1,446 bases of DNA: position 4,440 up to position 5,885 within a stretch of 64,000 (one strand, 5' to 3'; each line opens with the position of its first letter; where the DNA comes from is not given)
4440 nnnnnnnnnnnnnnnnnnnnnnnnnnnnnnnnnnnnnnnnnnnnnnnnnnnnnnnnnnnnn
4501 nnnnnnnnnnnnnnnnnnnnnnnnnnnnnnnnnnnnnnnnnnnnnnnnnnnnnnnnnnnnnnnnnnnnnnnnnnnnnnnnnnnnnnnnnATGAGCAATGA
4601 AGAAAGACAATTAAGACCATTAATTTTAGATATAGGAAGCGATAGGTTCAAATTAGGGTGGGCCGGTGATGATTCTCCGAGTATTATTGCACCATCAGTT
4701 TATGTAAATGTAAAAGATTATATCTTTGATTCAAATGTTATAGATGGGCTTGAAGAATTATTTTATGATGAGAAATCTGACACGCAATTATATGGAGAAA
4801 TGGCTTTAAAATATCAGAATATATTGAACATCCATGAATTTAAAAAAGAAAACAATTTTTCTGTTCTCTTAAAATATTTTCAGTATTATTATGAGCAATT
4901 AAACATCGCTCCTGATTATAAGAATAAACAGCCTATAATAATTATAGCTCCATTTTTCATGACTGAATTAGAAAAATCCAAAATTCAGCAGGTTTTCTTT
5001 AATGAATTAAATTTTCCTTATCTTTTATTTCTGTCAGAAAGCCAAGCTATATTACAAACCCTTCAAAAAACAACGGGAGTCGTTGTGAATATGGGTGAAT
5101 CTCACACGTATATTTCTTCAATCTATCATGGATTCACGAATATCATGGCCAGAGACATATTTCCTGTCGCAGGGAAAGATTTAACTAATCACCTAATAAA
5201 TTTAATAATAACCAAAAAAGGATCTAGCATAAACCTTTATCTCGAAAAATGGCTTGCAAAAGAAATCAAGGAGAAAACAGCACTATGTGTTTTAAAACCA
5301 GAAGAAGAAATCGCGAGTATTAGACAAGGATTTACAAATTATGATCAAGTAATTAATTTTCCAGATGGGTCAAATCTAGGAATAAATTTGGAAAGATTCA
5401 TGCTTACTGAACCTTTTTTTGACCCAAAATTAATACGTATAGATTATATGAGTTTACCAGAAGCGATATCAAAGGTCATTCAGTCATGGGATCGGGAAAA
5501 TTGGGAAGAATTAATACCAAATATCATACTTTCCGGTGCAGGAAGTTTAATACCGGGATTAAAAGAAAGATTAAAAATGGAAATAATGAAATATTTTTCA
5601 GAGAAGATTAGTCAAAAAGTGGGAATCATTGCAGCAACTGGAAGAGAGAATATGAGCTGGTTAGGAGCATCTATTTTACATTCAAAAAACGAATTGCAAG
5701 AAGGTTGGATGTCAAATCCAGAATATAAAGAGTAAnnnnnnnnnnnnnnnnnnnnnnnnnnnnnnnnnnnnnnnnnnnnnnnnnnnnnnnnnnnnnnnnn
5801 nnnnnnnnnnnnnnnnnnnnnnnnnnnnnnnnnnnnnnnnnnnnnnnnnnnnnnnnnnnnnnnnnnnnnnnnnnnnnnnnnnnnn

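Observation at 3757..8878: Actin-related protein in a tight same-strand gene run with coiled-coil proteins and a large CHAT-domain protein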

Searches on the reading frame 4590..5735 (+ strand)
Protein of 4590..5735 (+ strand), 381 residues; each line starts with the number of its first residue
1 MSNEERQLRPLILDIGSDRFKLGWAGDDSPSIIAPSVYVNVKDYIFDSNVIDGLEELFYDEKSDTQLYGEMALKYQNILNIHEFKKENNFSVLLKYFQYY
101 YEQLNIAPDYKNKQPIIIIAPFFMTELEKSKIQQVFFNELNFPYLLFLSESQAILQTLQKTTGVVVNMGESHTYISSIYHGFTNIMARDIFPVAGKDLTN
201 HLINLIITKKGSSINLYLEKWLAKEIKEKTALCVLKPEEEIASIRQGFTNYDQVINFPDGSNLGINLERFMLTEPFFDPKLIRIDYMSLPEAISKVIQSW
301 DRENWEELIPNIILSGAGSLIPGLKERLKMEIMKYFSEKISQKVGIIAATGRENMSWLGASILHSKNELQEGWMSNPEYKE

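Call 3: search_protein_families(library=pfam, proteins=[window:4590-5735:+], max_evalue=0.01)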
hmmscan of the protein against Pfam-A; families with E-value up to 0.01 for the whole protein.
window:4590-5735:+ (381 aa): 2 families
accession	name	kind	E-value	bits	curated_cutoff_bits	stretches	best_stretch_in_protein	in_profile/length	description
PF00022.25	Actin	-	1e-51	176.3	27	1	9-381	5-399/410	Actin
PF06723.19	MreB_Mbl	-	0.0023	17.3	27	0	96-332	77-297/327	MreB/Mbl protein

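Call 4: search_protein_families(library=ncbifam, proteins=[window:4590-5735:+], max_evalue=0.01)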
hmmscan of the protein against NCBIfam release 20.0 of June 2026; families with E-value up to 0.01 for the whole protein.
window:4590-5735:+ (381 aa): 3 families
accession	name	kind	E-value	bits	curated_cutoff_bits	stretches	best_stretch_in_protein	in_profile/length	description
NF040575.1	syringactin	equivalog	1.3e-10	40.7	300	1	277-381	170-274/286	syringactin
NF040964.1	MamK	subfamily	7.4e-07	28.5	400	1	291-340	252-301/335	MamK family actin-like protein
NF053558.1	BeeR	equivalog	0.00024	20.2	530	1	291-333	267-309/349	BeeR family actin-like protein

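Call 5: search_protein_families(library=padloc, proteins=[window:4590-5735:+], max_evalue=0.1)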
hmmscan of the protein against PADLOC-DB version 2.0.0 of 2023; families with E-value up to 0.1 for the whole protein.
window:4590-5735:+ (381 aa): 0 families

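Call 6: search_solved_structures(query=window:4590-5735:+, max_evalue=1e-10, show_alignments=1)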
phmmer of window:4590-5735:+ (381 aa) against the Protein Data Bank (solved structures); distinct sequences matched with E-value up to 1e-10: 133 (the best 60 are shown).
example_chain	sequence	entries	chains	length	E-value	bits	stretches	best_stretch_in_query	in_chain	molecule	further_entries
9wc4_A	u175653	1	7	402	6.9e-44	153.3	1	3-381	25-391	HC1 actin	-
1yvn_A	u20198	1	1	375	7.7e-41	143.3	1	7-381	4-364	PROTEIN (ACTIN)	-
3b63_A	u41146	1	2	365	2.1e-40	141.8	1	11-381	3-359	Actin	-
1yag_A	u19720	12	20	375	2.8e-40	141.4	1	7-381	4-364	PROTEIN (ACTIN) | Actin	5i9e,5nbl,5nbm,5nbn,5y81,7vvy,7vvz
8thx_A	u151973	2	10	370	4.3e-40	140.8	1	11-381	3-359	Actin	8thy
7yfn_A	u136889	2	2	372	4.8e-40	140.7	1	9-381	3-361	Actin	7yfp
3b63_C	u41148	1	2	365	7.7e-40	140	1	11-381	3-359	Actin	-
8ti3_A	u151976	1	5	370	8.1e-40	139.9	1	11-381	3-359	Actin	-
8a5d_V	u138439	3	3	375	1.7e-39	138.8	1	5-381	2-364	Actin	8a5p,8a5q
4jhd_B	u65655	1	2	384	1.8e-39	138.8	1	7-381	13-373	Actin-5C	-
4rwt_A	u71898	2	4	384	1.9e-39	138.7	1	7-381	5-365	Actin-5C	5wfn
8dnf_A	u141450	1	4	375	2.1e-39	138.5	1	5-381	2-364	Actin, cytoplasmic 2, N-terminally processed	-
6cxi_A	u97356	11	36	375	2.3e-39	138.4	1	5-381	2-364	Actin, cytoplasmic 2 | Actin gamma 1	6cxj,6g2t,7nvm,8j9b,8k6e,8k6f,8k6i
5jlh_A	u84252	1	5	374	2.9e-39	138.1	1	6-381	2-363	Actin, cytoplasmic 2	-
5nw4_V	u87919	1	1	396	4.6e-39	137.4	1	6-381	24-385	beta-actin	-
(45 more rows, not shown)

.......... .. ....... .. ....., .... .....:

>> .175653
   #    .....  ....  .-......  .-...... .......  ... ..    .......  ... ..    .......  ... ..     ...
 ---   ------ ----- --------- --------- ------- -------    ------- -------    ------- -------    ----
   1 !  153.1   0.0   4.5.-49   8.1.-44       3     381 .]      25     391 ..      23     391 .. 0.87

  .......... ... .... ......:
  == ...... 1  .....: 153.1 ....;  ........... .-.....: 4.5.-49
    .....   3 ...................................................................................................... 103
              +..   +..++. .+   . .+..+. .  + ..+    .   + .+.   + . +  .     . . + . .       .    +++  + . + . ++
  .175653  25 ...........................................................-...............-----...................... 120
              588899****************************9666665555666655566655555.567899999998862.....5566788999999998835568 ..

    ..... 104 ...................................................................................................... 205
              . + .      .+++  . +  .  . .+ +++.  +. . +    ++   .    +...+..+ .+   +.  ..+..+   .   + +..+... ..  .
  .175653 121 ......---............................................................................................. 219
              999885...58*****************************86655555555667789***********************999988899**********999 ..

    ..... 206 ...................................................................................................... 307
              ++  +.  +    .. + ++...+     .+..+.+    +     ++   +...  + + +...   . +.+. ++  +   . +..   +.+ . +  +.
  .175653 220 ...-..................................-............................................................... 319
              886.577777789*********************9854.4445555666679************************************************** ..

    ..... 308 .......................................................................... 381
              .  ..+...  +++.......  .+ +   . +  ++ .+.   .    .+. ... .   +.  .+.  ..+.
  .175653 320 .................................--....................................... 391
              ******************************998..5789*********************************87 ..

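Call 8: find_homologous_proteins(query=window:4590-5735:+, max_evalue=1e-20)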
Query window:4590-5735:+ (381 aa): 374 proteins with E <= 1e-20 among 3346 candidates; the best 120 are listed.
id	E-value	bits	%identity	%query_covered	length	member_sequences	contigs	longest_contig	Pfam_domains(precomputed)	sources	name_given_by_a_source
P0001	1.7e-251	851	100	100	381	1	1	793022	PF00022.26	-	-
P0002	2.6e-235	798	93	100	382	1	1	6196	PF00022.26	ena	-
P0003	4.0e-229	778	90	100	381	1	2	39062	PF00022.26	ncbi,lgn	ncbi:MAG: hypothetical protein ACFFDK_05790 [Promethearchaeota archaeon]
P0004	1.2e-227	773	88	100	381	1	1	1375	PF00022.26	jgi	jgi:actin-related protein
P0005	2.1e-225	765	89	100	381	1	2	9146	PF00022.26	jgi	-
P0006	1.1e-224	763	89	100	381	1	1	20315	PF00022.26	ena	-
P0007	1.2e-224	763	87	100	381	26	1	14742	PF00022.26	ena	-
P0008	6.8e-222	754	86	100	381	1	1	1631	PF00022.26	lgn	-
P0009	3.1e-206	702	79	100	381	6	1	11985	PF00022.26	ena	-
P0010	4.3e-206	702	79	100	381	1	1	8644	PF00022.26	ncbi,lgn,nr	ncbi:MAG: hypothetical protein EU532_11155 [Promethearchaeota archaeon]|nr:MAG: hypothetical protein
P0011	2.5e-192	657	73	100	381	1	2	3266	PF00022.26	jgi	jgi:actin beta/gamma 1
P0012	1.4e-188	644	72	99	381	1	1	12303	PF00022.26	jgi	jgi:actin-related protein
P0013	1.6e-183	628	70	100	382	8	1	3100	PF00022.26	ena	-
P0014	1.7e-181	621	71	99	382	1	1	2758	PF00022.26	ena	-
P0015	3.7e-179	613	71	98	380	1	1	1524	PF00022.26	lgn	-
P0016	3.2e-177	607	70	99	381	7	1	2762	PF00022.26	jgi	-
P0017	2.5e-175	601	66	100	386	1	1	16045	PF00022.26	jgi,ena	-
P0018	6.1e-175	599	68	100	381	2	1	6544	PF00022.26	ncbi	ncbi:MAG: hypothetical protein ACFFAH_13875 [Promethearchaeota archaeon]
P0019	2.4e-174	597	67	100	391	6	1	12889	PF00022.26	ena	-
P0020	1.0e-173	595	66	100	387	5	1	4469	PF00022.26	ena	-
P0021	1.6e-173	595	66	100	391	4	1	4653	PF00022.26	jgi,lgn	-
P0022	3.2e-173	594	68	100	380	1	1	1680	PF00022.26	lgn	-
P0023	3.3e-173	594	68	100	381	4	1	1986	PF00022.26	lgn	-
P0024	1.1e-172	592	67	100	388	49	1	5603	PF00022.26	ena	-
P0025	2.8e-171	587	66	99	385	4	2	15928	PF00022.26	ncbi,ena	-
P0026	6.4e-171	586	67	100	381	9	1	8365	PF00022.26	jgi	-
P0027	5.8e-170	583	67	98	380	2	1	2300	PF00022.26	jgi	-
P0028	6.9e-170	583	66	100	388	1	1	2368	PF00022.26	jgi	-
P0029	8.7e-166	569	63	99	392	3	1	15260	PF00022.26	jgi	-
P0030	1.8e-165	568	64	99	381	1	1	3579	PF00022.26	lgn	-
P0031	1.2e-164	566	65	97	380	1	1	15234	PF00022.26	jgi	-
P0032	2.5e-163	561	64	97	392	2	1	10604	PF00022.26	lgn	-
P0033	2.7e-163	561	63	99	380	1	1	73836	PF00022.26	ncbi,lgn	ncbi:MAG: hypothetical protein ACFFBH_07580 [Promethearchaeota archaeon]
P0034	2.4e-162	558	62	99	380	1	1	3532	PF00022.26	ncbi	-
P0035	3.3e-162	557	64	97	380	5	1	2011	PF06723.20,PF00022.26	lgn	-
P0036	2.1e-161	555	64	98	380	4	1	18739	PF06723.20,PF00022.26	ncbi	ncbi:MAG: hypothetical protein ACFFGP_01935 [Promethearchaeota archaeon]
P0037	3.7e-161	554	63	99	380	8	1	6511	PF00022.26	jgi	jgi:actin-related protein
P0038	4.6e-161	554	61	98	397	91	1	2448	PF00022.26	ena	-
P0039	4.9e-161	554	64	99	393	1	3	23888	PF00022.26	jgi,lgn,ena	-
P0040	1.8e-160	552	63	99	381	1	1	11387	PF06723.20,PF00022.26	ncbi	-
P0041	6.5e-160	550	62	99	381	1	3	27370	PF06723.20,PF00022.26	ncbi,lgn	-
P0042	7.3e-160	550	62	99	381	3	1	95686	PF00022.26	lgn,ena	-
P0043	9.9e-160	549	61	100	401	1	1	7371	PF00022.26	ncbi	-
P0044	1.1e-159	549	62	99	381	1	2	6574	PF06723.20,PF00022.26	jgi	-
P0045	1.2e-159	549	63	99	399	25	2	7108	PF00022.26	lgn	-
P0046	3.1e-159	548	61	99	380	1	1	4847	PF00022.26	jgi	-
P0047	3.1e-159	548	61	100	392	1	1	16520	PF00022.26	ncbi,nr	ncbi:MAG: hypothetical protein GF317_05005 [Candidatus Lokiarchaeota archaeon]|nr:hypothetical prote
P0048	3.4e-159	548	62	97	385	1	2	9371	PF00022.26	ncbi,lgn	ncbi:MAG: hypothetical protein ACFE85_17525 [Candidatus Hodarchaeota archaeon]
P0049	3.8e-159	547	61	97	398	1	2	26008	PF00022.26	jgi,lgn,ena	-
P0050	4.4e-159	547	62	99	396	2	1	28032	PF00022.26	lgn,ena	-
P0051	4.6e-159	547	60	100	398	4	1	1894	PF00022.26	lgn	-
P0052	5.8e-159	547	60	99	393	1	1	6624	PF06723.20,PF00022.26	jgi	jgi:actin-related protein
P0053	7.9e-159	546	62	100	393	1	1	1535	PF00022.26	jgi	-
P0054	1.1e-158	546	62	99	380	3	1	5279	PF06723.20,PF00022.26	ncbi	-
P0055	1.5e-158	546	61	99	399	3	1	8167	PF00022.26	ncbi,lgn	ncbi:MAG: hypothetical protein ACFE8G_06865 [Candidatus Hermodarchaeota archaeon]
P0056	1.6e-158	545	60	99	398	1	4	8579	PF00022.26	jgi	jgi:actin-related protein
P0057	2.7e-158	545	59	99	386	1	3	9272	PF06723.20,PF00022.26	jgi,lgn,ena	-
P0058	3.7e-158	544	60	99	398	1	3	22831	PF00022.26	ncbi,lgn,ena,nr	ncbi:MAG: hypothetical protein KGD70_07760 [Candidatus Lokiarchaeota archaeon]|nr:hypothetical prote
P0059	5.2e-158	544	60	99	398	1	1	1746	PF00022.26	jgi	jgi:actin-related protein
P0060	7.5e-158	543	60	99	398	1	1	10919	PF00022.26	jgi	-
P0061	8.9e-158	543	61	99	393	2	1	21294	PF00022.26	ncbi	ncbi:MAG: hypothetical protein ACFE9T_06965 [Promethearchaeota archaeon]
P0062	1.0e-157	543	60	99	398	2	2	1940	PF00022.26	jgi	-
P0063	1.1e-157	543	60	99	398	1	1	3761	PF00022.26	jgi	jgi:actin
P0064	1.2e-157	542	61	100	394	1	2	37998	PF00022.26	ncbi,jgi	ncbi:MAG: hypothetical protein ACTSQJ_13135 [Promethearchaeota archaeon]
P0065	1.4e-157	542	62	100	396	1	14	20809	PF00022.26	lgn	-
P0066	1.8e-157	542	62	100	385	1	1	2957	PF00022.26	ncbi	ncbi:MAG: hypothetical protein ACFFAN_19815 [Promethearchaeota archaeon]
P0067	6.9e-157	540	61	100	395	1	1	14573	PF00022.26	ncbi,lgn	-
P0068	1.0e-156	539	62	99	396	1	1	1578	PF00022.26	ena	-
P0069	1.2e-156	539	61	100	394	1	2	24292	PF00022.26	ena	-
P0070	1.5e-156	539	58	99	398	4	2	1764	PF00022.26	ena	-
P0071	2.4e-156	538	59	100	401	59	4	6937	PF06723.20,PF00022.26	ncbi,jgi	ncbi:MAG: hypothetical protein ACTSPU_08095 [Promethearchaeota archaeon]|jgi:actin-related protein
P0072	4.0e-156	538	62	97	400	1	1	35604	PF00022.26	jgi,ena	-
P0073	4.6e-156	537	61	100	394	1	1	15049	PF00022.26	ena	-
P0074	6.3e-156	537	59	99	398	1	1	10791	PF00022.26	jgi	jgi:actin-related protein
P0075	7.8e-156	537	60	99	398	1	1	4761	PF00022.26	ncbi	ncbi:MAG: hypothetical protein ACFFDN_25725 [Candidatus Hodarchaeota archaeon]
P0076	1.1e-155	536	58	98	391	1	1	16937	PF00022.26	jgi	jgi:centractin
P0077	1.8e-155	535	61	99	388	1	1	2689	PF00022.26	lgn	-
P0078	2.6e-155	535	61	100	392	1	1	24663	PF00022.26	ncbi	ncbi:MAG: hypothetical protein ACFE8L_03480 [Candidatus Hodarchaeota archaeon]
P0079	3.6e-155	534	60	99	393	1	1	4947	PF00022.26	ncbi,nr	ncbi:MAG: hypothetical protein EU548_04550 [Promethearchaeota archaeon]|nr:MAG: hypothetical protein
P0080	4.2e-155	534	61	97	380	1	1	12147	PF00022.26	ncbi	ncbi:MAG: hypothetical protein ACFFC1_00905 [Promethearchaeota archaeon]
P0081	4.6e-155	534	59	99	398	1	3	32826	PF00022.26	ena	-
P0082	4.6e-155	534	60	99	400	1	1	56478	PF00022.26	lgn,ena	-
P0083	4.6e-155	534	60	100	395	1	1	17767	PF00022.26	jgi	jgi:actin beta/gamma 1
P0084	5.0e-155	534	64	97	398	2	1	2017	PF00022.26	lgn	-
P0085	6.1e-155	534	57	99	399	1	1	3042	PF00022.26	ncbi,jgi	ncbi:MAG: hypothetical protein ACXABG_12900 [Promethearchaeota archaeon]|jgi:actin-related protein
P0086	7.2e-155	533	62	97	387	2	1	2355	PF00022.26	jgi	jgi:actin-related protein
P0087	7.7e-155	533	61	100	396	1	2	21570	PF00022.26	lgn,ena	-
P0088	8.5e-155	533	58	99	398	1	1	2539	PF00022.26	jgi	jgi:actin-related protein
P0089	8.6e-155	533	58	100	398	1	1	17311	PF00022.26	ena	-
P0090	1.1e-154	533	60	100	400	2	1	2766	PF00022.26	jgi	-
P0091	1.2e-154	533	60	97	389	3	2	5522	PF00022.26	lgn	-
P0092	1.2e-154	533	59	98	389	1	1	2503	PF00022.26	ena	-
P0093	1.5e-154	532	58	99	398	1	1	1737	PF00022.26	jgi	jgi:actin-related protein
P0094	1.6e-154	532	59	98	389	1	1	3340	PF00022.26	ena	-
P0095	2.7e-154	531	62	96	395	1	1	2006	PF00022.26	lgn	-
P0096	3.6e-154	531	59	97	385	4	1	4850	PF06723.20,PF00022.26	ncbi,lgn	ncbi:MAG: hypothetical protein ACFFD5_15505 [Candidatus Thorarchaeota archaeon]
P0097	5.1e-154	531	60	98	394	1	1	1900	PF00022.26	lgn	-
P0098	5.4e-154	530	60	99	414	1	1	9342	PF00022.26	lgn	-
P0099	6.0e-154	530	59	100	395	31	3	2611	PF00022.26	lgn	-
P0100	1.2e-153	529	61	99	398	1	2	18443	PF00022.26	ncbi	ncbi:MAG: hypothetical protein ACFFBV_03430 [Promethearchaeota archaeon]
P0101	1.3e-153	529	60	100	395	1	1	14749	PF00022.26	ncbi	ncbi:MAG: hypothetical protein ACFFFT_14480 [Candidatus Thorarchaeota archaeon]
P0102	1.5e-153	529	61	99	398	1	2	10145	PF00022.26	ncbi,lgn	-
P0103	1.6e-153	529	57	99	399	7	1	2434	PF00022.26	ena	-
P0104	2.7e-153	528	59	98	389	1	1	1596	PF00022.26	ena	-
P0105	3.5e-153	528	59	99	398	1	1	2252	PF00022.26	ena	-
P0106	3.8e-153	528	58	98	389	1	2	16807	PF00022.26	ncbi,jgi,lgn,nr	ncbi:MAG: hypothetical protein EAX89_12630 [Candidatus Lokiarchaeota archaeon]|nr:hypothetical prote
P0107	4.2e-153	528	58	98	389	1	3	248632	PF00022.26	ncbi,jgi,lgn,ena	-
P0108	4.3e-153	528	56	99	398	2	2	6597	PF00022.26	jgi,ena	-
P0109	4.9e-153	527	59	100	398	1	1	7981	PF00022.26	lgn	-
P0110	4.9e-153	527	59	100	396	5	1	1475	PF00022.26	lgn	-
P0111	5.0e-153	527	59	100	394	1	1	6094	PF00022.26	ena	-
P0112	5.4e-153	527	59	100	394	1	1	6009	PF00022.26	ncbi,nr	ncbi:MAG: hypothetical protein KGD74_12410 [Candidatus Lokiarchaeota archaeon]|nr:hypothetical prote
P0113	5.7e-153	527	59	97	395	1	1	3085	PF00022.26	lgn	-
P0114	6.2e-153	527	62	97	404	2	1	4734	PF00022.26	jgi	jgi:actin beta/gamma 1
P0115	6.4e-153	527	59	97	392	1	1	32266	PF00022.26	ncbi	-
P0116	6.8e-153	527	60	100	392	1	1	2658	PF00022.26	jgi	jgi:actin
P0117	7.2e-153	527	57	100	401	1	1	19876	PF00022.26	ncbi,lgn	-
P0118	1.8e-152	525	59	100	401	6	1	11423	PF00022.26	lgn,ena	-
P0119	2.2e-152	525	60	99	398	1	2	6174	PF00022.26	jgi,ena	-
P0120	2.2e-152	525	58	99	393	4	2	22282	PF06723.20,PF00022.26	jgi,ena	-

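Call 10: find_related_loci(query=A1, collection=genome_contigs, flank=10000)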
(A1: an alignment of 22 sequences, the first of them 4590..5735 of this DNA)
Query A1 (381 aa) in genome_contigs; peptide patterns used: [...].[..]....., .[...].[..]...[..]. (x = any residue, [..] = any of these).
144 stretches matched a pattern; 98 encode a relative of the query (tblastn E <= 1e-3); the best 80 are kept; 80 distinct loci.
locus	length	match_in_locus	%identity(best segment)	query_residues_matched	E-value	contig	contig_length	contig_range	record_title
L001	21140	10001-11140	90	1-380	0e+0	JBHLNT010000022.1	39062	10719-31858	MAG: Promethearchaeota archaeon isolate DZ2S.378 DZ2S.378@2754, whole genome shotgun sequence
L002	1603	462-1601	87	1-380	0e+0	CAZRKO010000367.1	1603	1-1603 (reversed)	MAG TPA_asm: uncultured archaeon isolate binchicken_co122_36 genome assembly, contig: NODE_113185_length_1603_cov_6.3998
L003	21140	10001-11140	71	1-380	0e+0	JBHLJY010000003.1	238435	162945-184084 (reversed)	MAG: Candidatus Hodarchaeota archaeon isolate DZ1B.199 DZ1B.199@51, whole genome shotgun sequence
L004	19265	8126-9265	70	1-380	0e+0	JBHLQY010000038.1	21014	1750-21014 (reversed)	MAG: Candidatus Thorarchaeota archaeon isolate QM1B.325 QM1B.325@8095, whole genome shotgun sequence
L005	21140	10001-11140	63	1-379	5e-169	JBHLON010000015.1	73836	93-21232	MAG: Promethearchaeota archaeon isolate DZ3M.354 DZ3M.354@813, whole genome shotgun sequence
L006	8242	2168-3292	61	3-377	8e-169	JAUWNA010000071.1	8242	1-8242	MAG: Promethearchaeota archaeon isolate CSMAG_2412 CSMAG_2412_k141_100050_length_8242_cov_12.0475, whole genome shotgun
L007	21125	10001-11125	64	2-376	6e-168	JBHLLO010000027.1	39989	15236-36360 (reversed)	MAG: Candidatus Hermodarchaeota archaeon isolate DZ1M.51 DZ1M.51@2923, whole genome shotgun sequence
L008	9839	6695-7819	61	7-381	1e-166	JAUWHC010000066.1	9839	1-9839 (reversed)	MAG: Promethearchaeota archaeon isolate CSMAG_2258 CSMAG_2258_k141_1911801_length_9839_cov_8.5787, whole genome shotgun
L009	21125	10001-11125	61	7-381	2e-166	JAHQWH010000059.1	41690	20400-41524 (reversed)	MAG: Promethearchaeia archaeon isolate ABR02 NODE_200_length_41690_cov_62, whole genome shotgun sequence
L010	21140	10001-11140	62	2-380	2e-166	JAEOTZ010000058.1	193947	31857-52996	MAG: Promethearchaeota archaeon isolate YT5_1216 k127_31551290, whole genome shotgun sequence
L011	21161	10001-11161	60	1-381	1e-166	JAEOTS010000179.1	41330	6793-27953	MAG: Promethearchaeota archaeon isolate YT5_023 k127_68432983, whole genome shotgun sequence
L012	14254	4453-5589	62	2-380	1e-166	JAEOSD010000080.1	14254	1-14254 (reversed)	MAG: Promethearchaeota archaeon isolate Yap2000.bin6.138 contig-145_5073, whole genome shotgun sequence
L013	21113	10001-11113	63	7-377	4e-166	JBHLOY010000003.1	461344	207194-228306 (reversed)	MAG: Promethearchaeota archaeon isolate DZ3S.305 DZ3S.305@6, whole genome shotgun sequence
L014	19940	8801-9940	62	2-380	7e-166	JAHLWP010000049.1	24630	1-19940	MAG: Promethearchaeota archaeon isolate 9R3_44 NODE_296_length_24630_cov_250.401058, whole genome shotgun sequence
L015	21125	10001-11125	61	7-381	6e-166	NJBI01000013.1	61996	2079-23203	MAG: Promethearchaeota archaeon Loki_b31 265, whole genome shotgun sequence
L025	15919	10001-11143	61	2-381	2e-161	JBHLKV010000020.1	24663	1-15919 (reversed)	MAG: Candidatus Hodarchaeota archaeon isolate DZ1M.223 DZ1M.223@6792, whole genome shotgun sequence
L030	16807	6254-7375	58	3-376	3e-159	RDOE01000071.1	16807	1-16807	MAG: Promethearchaeota archaeon isolate SZ_4_bin8.338 NODE_74_length_16807_cov_3.264973, whole genome shotgun sequence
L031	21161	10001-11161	59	1-381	2e-158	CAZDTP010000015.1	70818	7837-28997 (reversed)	MAG TPA_asm: uncultured archaeon isolate SRP214966_co7_76 genome assembly, contig: NODE_141_length_70818_cov_25.137204,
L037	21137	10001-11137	59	1-377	4e-157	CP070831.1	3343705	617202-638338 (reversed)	MAG: Promethearchaeota archaeon isolate bin108 chromosome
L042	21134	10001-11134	58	2-378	2e-156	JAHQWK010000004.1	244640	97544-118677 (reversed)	MAG: Promethearchaeia archaeon isolate ABR05 NODE_11_length_244640_cov_9, whole genome shotgun sequence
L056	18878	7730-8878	58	1-381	1e-153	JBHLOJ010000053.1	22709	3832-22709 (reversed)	MAG: Promethearchaeota archaeon isolate DZ3M.322 DZ3M.322@6778, whole genome shotgun sequence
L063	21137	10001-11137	58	2-381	2e-152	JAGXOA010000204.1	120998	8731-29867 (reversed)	MAG: Promethearchaeota archaeon isolate bin106 sequence_705450, whole genome shotgun sequence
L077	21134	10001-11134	57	2-379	5e-147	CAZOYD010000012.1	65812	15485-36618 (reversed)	MAG TPA_asm: uncultured archaeon isolate binchicken_co163_167 genome assembly, contig: NODE_452_length_65812_cov_23.3921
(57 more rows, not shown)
